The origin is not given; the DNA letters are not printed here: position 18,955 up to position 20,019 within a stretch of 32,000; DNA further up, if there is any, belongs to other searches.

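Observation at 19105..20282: Translationally coupled HipA-like core kinase + DUF3037 pair: a candidate uncharacterised two-gene kinase module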

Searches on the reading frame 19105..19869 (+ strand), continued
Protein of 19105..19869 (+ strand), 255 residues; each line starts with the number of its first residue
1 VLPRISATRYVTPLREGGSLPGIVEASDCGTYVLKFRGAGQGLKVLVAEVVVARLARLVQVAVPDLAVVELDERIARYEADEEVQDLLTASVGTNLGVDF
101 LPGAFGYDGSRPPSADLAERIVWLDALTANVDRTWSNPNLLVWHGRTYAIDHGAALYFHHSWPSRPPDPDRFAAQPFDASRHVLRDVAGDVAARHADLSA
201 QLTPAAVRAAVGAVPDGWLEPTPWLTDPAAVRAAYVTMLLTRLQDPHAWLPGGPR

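Call 26: find_related_loci(query=A2, collection=genome_contigs, flank=6000)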
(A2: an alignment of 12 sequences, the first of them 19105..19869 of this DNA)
Query A2 (255 aa) in genome_contigs; peptide patterns used: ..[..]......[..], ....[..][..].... (x = any residue, [..] = any of these).
600 stretches matched a pattern (row limit reached: there are more); 598 encode a relative of the query (tblastn E <= 1e-3); the best 80 are kept; 80 distinct loci.
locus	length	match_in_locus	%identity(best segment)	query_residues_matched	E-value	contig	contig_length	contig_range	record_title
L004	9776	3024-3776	81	1-251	2e-129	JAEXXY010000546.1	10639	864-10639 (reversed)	MAG: Actinomycetes bacterium isolate OH_HDB_167 k127_1079077, whole genome shotgun sequence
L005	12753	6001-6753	81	1-251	1e-128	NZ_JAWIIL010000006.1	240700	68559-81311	Intrasporangium zincisolvens strain YIM S08009 Scaffold6, whole genome shotgun sequence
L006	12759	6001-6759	79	1-253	2e-127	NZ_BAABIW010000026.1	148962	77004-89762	Terrabacter aeriphilus strain JCM 17687 sequence26, whole genome shotgun sequence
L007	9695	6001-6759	78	1-253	7e-124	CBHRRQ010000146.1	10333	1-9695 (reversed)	MAG TPA_asm: uncultured Terrabacter sp. isolate ERR14722429_concoct_68 genome assembly, contig: ERZ27336827.3765, whole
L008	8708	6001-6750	74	2-251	7e-119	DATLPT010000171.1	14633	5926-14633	MAG TPA_asm: Lapillicoccus sp. isolate SMAG_U13859 k141_3762718, whole genome shotgun sequence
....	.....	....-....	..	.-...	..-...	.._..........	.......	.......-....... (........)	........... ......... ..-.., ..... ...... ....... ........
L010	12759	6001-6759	69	1-253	2e-110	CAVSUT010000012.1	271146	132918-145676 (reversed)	MAG: uncultured Actinomycetota bacterium isolate MFD02581.bin.1.106 genome assembly, contig: contig_21518, whole genome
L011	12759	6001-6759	66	1-253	3e-107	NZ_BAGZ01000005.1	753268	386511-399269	Austwickia chelonae NBRC 105200, whole genome shotgun sequence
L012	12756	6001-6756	70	1-252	4e-106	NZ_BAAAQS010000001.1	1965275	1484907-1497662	Pedococcus bigeumensis strain JCM 16023 sequence1, whole genome shotgun sequence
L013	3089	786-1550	64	1-255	1e-106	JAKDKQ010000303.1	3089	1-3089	MAG: Janibacter sp. isolate 37_S51 37_S51_NODE_3489_length_3089_cov_15.226763, whole genome shotgun sequence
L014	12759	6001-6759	66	1-253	3e-102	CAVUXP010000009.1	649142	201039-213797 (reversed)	MAG: uncultured Actinomycetota bacterium isolate MFD05684.bin.2.23 genome assembly, contig: contig_54955, whole genome s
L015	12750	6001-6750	68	1-250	2e-101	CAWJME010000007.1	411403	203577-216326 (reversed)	MAG: uncultured Actinomycetota bacterium isolate MFD02581.bin.1.89 genome assembly, contig: contig_2022, whole genome sh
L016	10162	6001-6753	63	1-251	1e-100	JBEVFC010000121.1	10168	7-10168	MAG: Nocardioides sp. isolate T2R2BO_autometa_bin_0061 T2R2BO_autometa_bin_0061_k133_1314103, whole genome shotgun seque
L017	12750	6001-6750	64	2-251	3e-95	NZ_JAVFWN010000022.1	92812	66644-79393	Nocardioides sp. LHD-245 LHD.245_ctg22, whole genome shotgun sequence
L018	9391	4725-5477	60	1-252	2e-95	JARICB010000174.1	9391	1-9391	MAG: Nocardioides sp. isolate cluster2_bin.29 k127_354412, whole genome shotgun sequence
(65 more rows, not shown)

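Call 38: search_dna_similar(query=window:19105-19869:+, collection=phages, mode=protein, max_evalue=0.001, max_rows=20)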
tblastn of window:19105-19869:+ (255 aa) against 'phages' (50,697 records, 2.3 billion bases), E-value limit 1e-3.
No match.

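Call 39: search_dna_similar(query=window:19105-19869:+, collection=plasmids, mode=protein, max_evalue=0.001, max_rows=30)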
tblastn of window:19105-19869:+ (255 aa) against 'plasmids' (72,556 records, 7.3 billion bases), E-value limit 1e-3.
Records with a match: 7; places in all: 7; records where one place covers at least 80% of the query: 7.
Best place of each record, by identity: <60% 7.
By first word of the organism name: Streptomyces 3; Nonomuraea 1; Parabacteroides 1; Bacteroides 1; Chondrinema 1.
By predicted mobility (MOB-suite, as given by PLSDB): non-mobilizable 6; mobilizable 1.
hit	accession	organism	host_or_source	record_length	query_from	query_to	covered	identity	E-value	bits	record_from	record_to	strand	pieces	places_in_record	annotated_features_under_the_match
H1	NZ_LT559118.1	Nonomuraea gerenzanensis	-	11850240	1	253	99%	52.3%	6e-63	219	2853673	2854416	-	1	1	none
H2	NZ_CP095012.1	Streptomyces sp. 2P-4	cell culture,mudflats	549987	1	251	98%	50.4%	2e-57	203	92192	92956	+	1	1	HipA family kinase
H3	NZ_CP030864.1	Streptomyces globosus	cell culture,environment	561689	1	251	98%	50.4%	2e-57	203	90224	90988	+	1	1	HipA family kinase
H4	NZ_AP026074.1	Streptomyces nigrescens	-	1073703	2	250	98%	49.0%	1e-48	178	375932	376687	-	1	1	none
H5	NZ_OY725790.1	Parabacteroides distasonis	-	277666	6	243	93%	43.8%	1e-42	161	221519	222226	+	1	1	HipA family kinase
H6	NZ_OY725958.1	Bacteroides finegoldii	-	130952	6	250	96%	42.1%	6e-44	165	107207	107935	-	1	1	HipA family kinase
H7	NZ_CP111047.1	Chondrinema litorale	Seaweed,red alga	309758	5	245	95%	41.7%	2e-44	166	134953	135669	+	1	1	HipA family kinase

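Call 40: get_annotated_region(hit=H6, flank=4000)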
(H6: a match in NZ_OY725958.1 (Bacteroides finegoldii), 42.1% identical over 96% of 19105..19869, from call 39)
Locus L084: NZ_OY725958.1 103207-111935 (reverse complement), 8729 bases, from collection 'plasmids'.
description: Bacteroides finegoldii strain Bacteroides finegoldii TSDC17.2-1.1 plasmid 56, complete sequence
organism: Bacteroides finegoldii (NCBI taxid 338188)
taxonomy: Bacteria; Bacteroidota; Bacteroidia; Bacteroidales; Bacteroidaceae; Bacteroides; Bacteroides finegoldii
host: -; source: -; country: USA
typing (MOB-suite, as given by PLSDB): non-mobilizable
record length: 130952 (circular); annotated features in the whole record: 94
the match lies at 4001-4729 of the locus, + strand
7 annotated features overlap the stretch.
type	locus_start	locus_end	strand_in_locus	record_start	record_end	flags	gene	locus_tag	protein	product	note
CDS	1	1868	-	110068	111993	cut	-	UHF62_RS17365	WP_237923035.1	class A beta-lactamase-related serine hydrolase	-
CDS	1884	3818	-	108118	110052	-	-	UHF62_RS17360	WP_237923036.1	glycoside hydrolase family 127 protein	-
CDS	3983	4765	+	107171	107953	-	-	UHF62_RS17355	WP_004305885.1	HipA family kinase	-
CDS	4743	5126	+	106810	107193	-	-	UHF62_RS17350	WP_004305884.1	DUF3037 domain-containing protein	-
CDS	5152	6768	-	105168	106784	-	-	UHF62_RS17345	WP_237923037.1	hypothetical protein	-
CDS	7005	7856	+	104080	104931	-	-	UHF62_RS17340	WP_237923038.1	aldo/keto reductase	-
CDS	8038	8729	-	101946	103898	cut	-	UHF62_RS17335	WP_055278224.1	glycoside hydrolase family 97 protein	-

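Call 47: search_solved_structures(query=A2, max_evalue=10, show_alignments=2)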
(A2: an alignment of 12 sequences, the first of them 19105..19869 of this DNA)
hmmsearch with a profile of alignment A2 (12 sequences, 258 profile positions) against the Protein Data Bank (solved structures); distinct sequences matched with E-value up to 10: 4.
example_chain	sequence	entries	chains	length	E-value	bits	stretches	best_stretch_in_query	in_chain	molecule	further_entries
7e4j_A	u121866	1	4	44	0.26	13.9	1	208-242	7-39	Antitoxin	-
8clb_E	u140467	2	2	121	2.3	10.7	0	200-252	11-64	Stathmin-4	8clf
8clc_E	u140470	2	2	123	2.4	10.7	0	200-252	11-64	Stathmin-4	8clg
8cle_E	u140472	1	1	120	2.5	10.6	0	200-252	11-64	Stathmin-4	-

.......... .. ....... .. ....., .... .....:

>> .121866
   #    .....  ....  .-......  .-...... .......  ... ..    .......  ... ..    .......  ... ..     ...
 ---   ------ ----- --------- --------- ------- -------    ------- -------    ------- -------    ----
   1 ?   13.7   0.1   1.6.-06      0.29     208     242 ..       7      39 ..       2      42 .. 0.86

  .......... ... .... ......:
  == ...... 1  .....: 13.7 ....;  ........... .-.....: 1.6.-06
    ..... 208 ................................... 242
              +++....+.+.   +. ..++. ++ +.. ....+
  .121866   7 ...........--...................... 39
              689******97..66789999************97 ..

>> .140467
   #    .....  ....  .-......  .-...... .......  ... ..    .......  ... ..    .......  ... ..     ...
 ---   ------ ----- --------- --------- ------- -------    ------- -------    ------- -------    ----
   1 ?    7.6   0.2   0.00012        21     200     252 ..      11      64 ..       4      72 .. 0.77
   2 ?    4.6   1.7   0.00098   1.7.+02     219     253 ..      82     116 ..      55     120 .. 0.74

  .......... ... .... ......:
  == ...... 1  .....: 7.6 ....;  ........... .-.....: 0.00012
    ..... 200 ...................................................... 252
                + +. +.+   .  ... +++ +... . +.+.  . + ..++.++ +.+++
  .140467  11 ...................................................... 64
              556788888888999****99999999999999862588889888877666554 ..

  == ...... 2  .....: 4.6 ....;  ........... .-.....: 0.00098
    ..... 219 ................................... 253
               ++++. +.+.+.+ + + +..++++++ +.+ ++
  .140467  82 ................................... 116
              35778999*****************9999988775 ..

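Call 58: predict_structure(alignment_id=A5)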
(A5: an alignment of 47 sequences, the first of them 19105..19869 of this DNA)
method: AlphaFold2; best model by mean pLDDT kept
length: 255 residues; sequences in the alignment: 47
mean_pLDDT: 94.6   pTM: 0.93
mean pLDDT of the five models: 94.6, 94.3, 94.2, 94.1, 93.8
residues with pLDDT >= 90: 232; 70-90: 17; 50-70: 5; < 50: 1
segments of 3 or more residues with pLDDT < 50: none
pLDDT, mean of each block of 10 residues (from residue 1): 95 80 96 93 94 98 98 91 93 97 94 97 98 95 96 95 97 96 96 96 98 97 97 99 95 63
secondary structure, 60 per line:
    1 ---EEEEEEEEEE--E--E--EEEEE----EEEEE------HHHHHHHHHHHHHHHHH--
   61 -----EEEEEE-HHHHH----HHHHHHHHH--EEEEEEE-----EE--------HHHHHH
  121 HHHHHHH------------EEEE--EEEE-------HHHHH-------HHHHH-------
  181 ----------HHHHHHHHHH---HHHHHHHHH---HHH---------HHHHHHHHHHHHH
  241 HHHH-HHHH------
elements in order: E4-13 E22-26 E31-35 H42-58 E66-71 H73-77 H82-90 E93-99 H115-127 E140-143 E146-149 H157-161 H169-173 H191-200 H204-212 H228-244 H246-249

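Call 60: fold_search(model_id=the predicted structure, library=pdb)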
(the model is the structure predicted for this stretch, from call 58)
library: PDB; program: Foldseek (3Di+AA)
matches with E <= 10: 1156; with E <= 0.001: 19
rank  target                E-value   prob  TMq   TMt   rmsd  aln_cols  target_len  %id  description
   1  3akk_B                1.9e-04  1.00  0.51  0.46   7.9       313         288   12  Crystal structure of A Helicobacter pylori proinflammatory kinase CtkA (released 2010-12-01)
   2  3akk_A                2.1e-04  1.00  0.55  0.48   6.8       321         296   10  Crystal structure of A Helicobacter pylori proinflammatory kinase CtkA (released 2010-12-01)
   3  4hne_B                2.6e-04  1.00  0.47  0.37  10.1       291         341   17  Crystal structure of the catalytic domain of human type II alpha Phosphatidylinositol 4-kinase (PI4KIIalpha) in comple (released 2014-04-09)
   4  3akk_C                3.7e-04  1.00  0.56  0.51   6.5       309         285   13  Crystal structure of A Helicobacter pylori proinflammatory kinase CtkA (released 2010-12-01)
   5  4kqb_A                3.9e-04  1.00  0.45  0.30   9.4       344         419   13  crystal structure of the Golgi casein kinase with Mn/ADP bound (released 2013-06-26)
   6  4kqa_B                4.1e-04  1.00  0.42  0.28   9.8       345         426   12  Crystal structure of the golgi casein kinase (released 2013-06-26)
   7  5wrr_A                4.4e-04  1.00  0.50  0.32   8.6       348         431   12  Crystal structure of Fam20A (released 2017-05-03)
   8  5yh2_D                4.6e-04  1.00  0.48  0.34   9.5       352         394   12  The structure of DrFam20C1 and hFam20A complex (released 2018-04-11)
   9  5yh0_A                4.9e-04  1.00  0.45  0.32  10.7       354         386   11  The structure of DrFam20C1 (released 2018-04-11)
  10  5yh2_C                5.1e-04  1.00  0.46  0.33   9.1       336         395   13  The structure of DrFam20C1 and hFam20A complex (released 2018-04-11)
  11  4kqa_A                6.1e-04  1.00  0.40  0.27  10.3       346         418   12  Crystal structure of the golgi casein kinase (released 2013-06-26)
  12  5yh0_C                6.4e-04  1.00  0.47  0.34   9.2       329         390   13  The structure of DrFam20C1 (released 2018-04-11)
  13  3akl_A                6.8e-04  1.00  0.58  0.53   6.2       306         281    9  Crystal structure of A Helicobacter pylori proinflammatory kinase CtkA (released 2010-12-01)
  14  5wrr_B                7.6e-04  1.00  0.48  0.30   8.8       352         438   13  Crystal structure of Fam20A (released 2017-05-03)
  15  4kqa_D                8.0e-04  1.00  0.44  0.29   8.7       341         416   12  Crystal structure of the golgi casein kinase (released 2013-06-26)
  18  4pu5                  9.5e-04  1.00  0.45  0.29  10.0       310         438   13  Shewanella oneidensis Toxin Antitoxin System Toxin Protein HipA Bound with AMPPNP and Mg (released 2014-08-06)
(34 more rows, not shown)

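Call 71: search_protein_families(library=phrogs, proteins=[window:19105-19869:+], max_evalue=0.01)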
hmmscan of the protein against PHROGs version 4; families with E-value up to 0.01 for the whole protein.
window:19105-19869:+ (255 aa): 1 family
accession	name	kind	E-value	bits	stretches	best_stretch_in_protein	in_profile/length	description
phrog_3162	-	unknown function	1.9e-16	61.3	1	14-219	11-217/247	-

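Call 76: find_related_loci(query=A2, collection=viral_contigs, flank=5000)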
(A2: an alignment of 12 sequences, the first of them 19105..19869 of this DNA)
Query A2 (255 aa) in viral_contigs; peptide patterns used: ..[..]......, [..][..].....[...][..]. (x = any residue, [..] = any of these).
57 stretches matched a pattern, but none encodes a relative of the query by tblastn (E <= 1e-3).
